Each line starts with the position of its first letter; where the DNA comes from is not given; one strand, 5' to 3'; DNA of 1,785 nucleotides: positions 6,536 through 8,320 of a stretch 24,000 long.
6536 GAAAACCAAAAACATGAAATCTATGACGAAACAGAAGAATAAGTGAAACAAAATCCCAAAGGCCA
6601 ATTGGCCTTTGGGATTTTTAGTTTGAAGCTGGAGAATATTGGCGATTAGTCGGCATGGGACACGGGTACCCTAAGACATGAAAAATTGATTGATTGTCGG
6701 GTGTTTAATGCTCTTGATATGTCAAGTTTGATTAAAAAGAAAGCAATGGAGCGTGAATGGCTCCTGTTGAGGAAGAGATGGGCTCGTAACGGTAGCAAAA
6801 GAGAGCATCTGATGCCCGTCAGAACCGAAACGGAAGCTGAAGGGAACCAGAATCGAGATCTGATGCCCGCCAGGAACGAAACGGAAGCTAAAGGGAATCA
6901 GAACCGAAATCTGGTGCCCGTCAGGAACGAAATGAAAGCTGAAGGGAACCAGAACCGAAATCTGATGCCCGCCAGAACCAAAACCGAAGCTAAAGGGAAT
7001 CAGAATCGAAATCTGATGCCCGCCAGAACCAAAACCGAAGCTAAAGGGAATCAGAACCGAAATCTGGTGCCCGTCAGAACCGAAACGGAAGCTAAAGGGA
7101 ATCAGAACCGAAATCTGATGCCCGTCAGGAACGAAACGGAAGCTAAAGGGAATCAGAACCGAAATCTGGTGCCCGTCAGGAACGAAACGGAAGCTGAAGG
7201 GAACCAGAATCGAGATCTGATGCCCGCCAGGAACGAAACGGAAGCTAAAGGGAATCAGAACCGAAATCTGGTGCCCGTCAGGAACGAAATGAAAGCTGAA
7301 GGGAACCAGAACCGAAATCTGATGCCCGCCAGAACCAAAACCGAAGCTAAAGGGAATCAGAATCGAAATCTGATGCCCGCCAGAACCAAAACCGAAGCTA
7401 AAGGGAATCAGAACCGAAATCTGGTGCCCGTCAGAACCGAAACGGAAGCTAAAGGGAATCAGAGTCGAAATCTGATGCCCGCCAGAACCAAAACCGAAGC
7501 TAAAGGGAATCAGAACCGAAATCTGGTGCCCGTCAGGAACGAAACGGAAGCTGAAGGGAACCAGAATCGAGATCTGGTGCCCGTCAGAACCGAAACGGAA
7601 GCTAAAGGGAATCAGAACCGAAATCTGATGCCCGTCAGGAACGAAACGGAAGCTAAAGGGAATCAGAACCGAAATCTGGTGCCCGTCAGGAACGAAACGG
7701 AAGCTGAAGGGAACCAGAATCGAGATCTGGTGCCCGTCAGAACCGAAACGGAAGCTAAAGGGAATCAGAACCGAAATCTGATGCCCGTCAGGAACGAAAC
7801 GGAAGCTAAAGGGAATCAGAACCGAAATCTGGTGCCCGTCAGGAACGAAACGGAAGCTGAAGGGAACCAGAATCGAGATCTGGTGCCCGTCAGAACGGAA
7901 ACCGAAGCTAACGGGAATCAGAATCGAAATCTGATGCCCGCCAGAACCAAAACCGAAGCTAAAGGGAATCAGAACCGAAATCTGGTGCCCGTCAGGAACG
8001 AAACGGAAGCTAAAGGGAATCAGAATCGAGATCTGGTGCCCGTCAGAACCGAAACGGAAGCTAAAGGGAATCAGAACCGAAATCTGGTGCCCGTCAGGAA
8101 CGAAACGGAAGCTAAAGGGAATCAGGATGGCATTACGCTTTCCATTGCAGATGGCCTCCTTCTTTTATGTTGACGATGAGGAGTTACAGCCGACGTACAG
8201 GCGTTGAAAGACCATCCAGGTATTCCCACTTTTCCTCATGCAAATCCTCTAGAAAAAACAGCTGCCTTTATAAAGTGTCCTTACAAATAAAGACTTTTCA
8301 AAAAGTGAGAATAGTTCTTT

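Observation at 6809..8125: Perfectly phased array of ~26 x 51-bp tandem repeats with higher-order structure inside a conserved housekeeping cluster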

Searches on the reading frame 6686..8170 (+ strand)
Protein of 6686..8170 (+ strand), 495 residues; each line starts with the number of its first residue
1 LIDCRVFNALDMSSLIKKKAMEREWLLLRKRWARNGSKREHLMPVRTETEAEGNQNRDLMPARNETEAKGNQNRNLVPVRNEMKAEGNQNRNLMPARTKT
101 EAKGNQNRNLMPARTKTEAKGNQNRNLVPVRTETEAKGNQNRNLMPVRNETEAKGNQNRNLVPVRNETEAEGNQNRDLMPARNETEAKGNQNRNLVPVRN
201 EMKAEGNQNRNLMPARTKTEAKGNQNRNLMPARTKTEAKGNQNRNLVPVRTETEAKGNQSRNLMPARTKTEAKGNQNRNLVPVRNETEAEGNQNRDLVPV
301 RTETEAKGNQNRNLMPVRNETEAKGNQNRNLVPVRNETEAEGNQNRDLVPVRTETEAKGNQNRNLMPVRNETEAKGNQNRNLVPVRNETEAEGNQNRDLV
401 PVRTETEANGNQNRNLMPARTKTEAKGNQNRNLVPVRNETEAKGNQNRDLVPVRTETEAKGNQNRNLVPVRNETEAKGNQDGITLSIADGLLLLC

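Call 9: find_homologous_proteins(query=window:6686-8170:+)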
Query window:6686-8170:+: 8000 candidates shared short words with the query, none scored E <= 0.001.

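Call 35: search_protein_representatives(protein=window:6686-8170:+)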
Query: 495 residues. Proteins with E-value up to 0.001 (for the whole library): 60; up to 1e-10: 6; up to 1e-30: 0. The best 60 are listed.
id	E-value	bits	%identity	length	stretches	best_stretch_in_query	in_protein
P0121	3.6e-29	118.5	30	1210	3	71-478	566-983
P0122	7.4e-20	87.8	24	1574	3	182-462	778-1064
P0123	2.7e-18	82.6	21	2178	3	129-437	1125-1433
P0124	1.5e-14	70.3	28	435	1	49-318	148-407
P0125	2.1e-13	66.5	29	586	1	66-250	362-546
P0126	9.4e-13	64.4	25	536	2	72-371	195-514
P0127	1.3e-10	57.3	27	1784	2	269-458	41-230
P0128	1.5e-10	57.1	23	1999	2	11-474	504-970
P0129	2.0e-10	56.7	23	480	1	260-480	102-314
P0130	2.1e-09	53.4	32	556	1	123-350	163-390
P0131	3.2e-09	52.7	22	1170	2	67-403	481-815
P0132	2.5e-08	49.8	25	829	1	328-481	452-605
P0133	9.2e-08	47.9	21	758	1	112-338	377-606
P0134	1.0e-07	47.7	37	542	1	219-432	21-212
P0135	1.2e-07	47.6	33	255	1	351-474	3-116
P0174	6.0e-04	35.3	47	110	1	205-266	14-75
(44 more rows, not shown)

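Call 37: find_encoding_contigs(protein=P0174, flank=3000, max_places=4)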
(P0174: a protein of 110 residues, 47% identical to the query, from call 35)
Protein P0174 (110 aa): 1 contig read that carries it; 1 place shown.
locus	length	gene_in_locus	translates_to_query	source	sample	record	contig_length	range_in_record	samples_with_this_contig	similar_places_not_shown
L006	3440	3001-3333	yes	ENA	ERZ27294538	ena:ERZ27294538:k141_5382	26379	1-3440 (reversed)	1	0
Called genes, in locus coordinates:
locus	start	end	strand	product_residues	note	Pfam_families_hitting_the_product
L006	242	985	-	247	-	PF12704:MacB_PCD (weak)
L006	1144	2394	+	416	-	PF27126:NmeDI_C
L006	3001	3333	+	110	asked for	-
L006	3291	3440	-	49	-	?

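Call 75: search_protein_families(library=pfam, proteins=[window:6686-8170:+], max_evalue=0.01)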
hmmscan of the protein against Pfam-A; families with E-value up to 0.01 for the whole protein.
window:6686-8170:+ (495 aa): 0 families

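Call 76: search_protein_families(library=ncbifam, proteins=[window:6686-8170:+], max_evalue=0.01)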
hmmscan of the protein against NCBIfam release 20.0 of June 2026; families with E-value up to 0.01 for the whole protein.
window:6686-8170:+ (495 aa): 1 family
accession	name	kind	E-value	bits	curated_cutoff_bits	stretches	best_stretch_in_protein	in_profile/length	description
TIGR00927.1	2A1904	subfamily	3.9e-09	34.8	710.1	3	186-374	733-921/1209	K+-dependent Na+/Ca+ exchanger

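Call 98: predict_structure(protein=window:6746-8170:+)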
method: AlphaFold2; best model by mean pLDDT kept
length: 475 residues; sequences in the alignment: 1
mean_pLDDT: 85.1   pTM: 0.79
mean pLDDT of the five models: 85.1, 31.0, 29.8, 28.8, 26.3
residues with pLDDT >= 90: 238; 70-90: 192; 50-70: 12; < 50: 33
segments of 3 or more residues with pLDDT < 50: 1-6, 8-17, 459-475
pLDDT, mean of each block of 10 residues (from residue 1): 43 42 78 85 84 85 90 91 87 92 93 90 93 94 93 91 94 95 92 94 93 94 94 92 95 93 94 92 92 94 91 93 90 90 91 87 88 85 84 83 81 82 75 76 77 64 44 45
secondary structure, 60 per line:
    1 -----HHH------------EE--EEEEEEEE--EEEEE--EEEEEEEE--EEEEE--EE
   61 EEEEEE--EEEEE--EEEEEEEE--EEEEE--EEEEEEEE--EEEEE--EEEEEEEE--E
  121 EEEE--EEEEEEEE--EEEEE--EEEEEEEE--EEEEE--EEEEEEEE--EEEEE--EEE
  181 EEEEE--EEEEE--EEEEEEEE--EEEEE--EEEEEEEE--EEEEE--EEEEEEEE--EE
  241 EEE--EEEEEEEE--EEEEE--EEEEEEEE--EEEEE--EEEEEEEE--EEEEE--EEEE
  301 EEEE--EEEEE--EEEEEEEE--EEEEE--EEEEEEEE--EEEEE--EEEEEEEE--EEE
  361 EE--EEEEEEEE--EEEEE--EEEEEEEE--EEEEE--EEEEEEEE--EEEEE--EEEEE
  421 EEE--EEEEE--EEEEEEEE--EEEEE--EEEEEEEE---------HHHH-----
elements in order: E25-32 E35-39 E42-49 E52-56 E59-66 E69-73 E76-83 E86-90 E93-100 E103-107 E110-117 E120-124 E127-134 E137-141 E144-151 E154-158 E161-168 E171-175 E178-185 E188-192 E195-202 E205-209 E212-219 E222-226 E229-236 E239-243 E246-253 E256-260 E263-270 E273-277 E280-287 E290-294 E297-304 E307-311 E314-321 E324-328 E331-338 E341-345 E348-355 E358-362 E365-372 E375-379 E382-389 E392-396 E399-406 E409-413 E416-423 E426-430 E433-440 E443-447 E450-457 H467-470
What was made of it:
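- One of five AlphaFold2 models gives a beta-solenoid at pLDDT 85 (call 98).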

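Call 103: fold_search(model_id=the predicted structure, library=pdb)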
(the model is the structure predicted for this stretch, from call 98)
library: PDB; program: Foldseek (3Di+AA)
matches with E <= 10: 27; with E <= 0.001: 0
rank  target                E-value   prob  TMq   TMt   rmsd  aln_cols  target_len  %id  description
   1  3gq7                  6.2e-01  0.02  0.12  0.10  25.5       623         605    7  Crystal Structure of the Bacteriophage Phi29 Gene Product 12 N-terminal Fragment (released 2009-05-26)
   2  5lw3                  1.0e+00  0.07  0.18  0.21  17.4       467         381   12  Azotobacter vinelandii Mannuronan C-5 epimerase AlgE6 A-module (released 2017-10-25)
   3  2pyh_B                1.2e+00  0.03  0.12  0.14  18.1       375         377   11  Azotobacter vinelandii Mannuronan C-5 epimerase AlgE4 A-module complexed with mannuronan trisaccharide (released 2008-05-27)
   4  2pyh_A                1.7e+00  0.03  0.16  0.19  16.7       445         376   10  Azotobacter vinelandii Mannuronan C-5 epimerase AlgE4 A-module complexed with mannuronan trisaccharide (released 2008-05-27)
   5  8bwk_B                1.7e+00  0.01  0.10  0.08  25.6       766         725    7  Metagenomic derived PL6 alginate lyase (released 2023-12-20)
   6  8bwk_C                1.9e+00  0.01  0.10  0.08  24.6       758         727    7  Metagenomic derived PL6 alginate lyase (released 2023-12-20)
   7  4lxr_A                1.9e+00  0.00  0.06  0.04  25.0       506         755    9  Structure of the Toll - Spatzle complex, a molecular hub in Drosophila development and innate immunity (released 2014-04-09)
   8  4dn7_A                2.5e+00  0.25  0.29  0.33  10.0       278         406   12  CRYSTAL STRUCTURE OF putative ABC transporter, ATP-binding protein from Methanosarcina mazei Go1 (released 2012-02-22)
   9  9j4l_B                2.9e+00  0.02  0.15  0.17  16.7       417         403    8  Crystal structure of GH9l Inulin fructotransferases (IFTase) (released 2024-09-04)
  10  7vul_A                3.1e+00  0.01  0.12  0.10  17.2       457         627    9  Structure of Klebsiella Phage P560 depolymerase (released 2022-11-16)
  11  3gq8                  3.7e+00  0.01  0.11  0.10  25.5       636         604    8  Crystal Structure of the Bacteriophage phi29 gene product 12 N-terminal fragment in complex with 2-(N-cyclohexylamino)et (released 2009-05-26)
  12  1dab                  4.1e+00  0.01  0.11  0.10  20.3       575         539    7  The Structure of Bordetella Pertussis Virulence Factor P.69 Pertactin (released 1999-12-15)
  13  8egr_B                4.3e+00  0.01  0.10  0.08  22.1       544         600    9  Upper tail structure of Staphylococcus phage Andhra (released 2022-12-14)
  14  7vul_B                5.0e+00  0.01  0.13  0.11  17.9       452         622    8  Structure of Klebsiella Phage P560 depolymerase (released 2022-11-16)
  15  5gkq_A                5.0e+00  0.01  0.11  0.08  25.1       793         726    8  Structure of PL6 family alginate lyase AlyGC mutant-R241A (released 2017-02-08)
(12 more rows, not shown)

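Call 108: search_solved_structures(query=window:6746-8170:+, max_evalue=1)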
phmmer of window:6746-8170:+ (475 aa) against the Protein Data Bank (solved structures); distinct sequences matched with E-value up to 1: 1.
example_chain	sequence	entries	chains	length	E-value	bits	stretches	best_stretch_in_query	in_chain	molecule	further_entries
8erw_A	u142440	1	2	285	0.038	16.3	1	42-288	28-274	C2HR4_8r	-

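Call 109: search_protein_families(library=phrogs, proteins=[window:6746-8170:+], max_evalue=0.01)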
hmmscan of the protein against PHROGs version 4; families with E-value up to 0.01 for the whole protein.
window:6746-8170:+ (475 aa): 2 families
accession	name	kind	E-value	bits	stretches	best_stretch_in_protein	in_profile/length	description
phrog_8110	-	unknown function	0.00072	20.7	0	315-338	26-49/59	-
phrog_32368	-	unknown function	0.0016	19.7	0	46-69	39-62/84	-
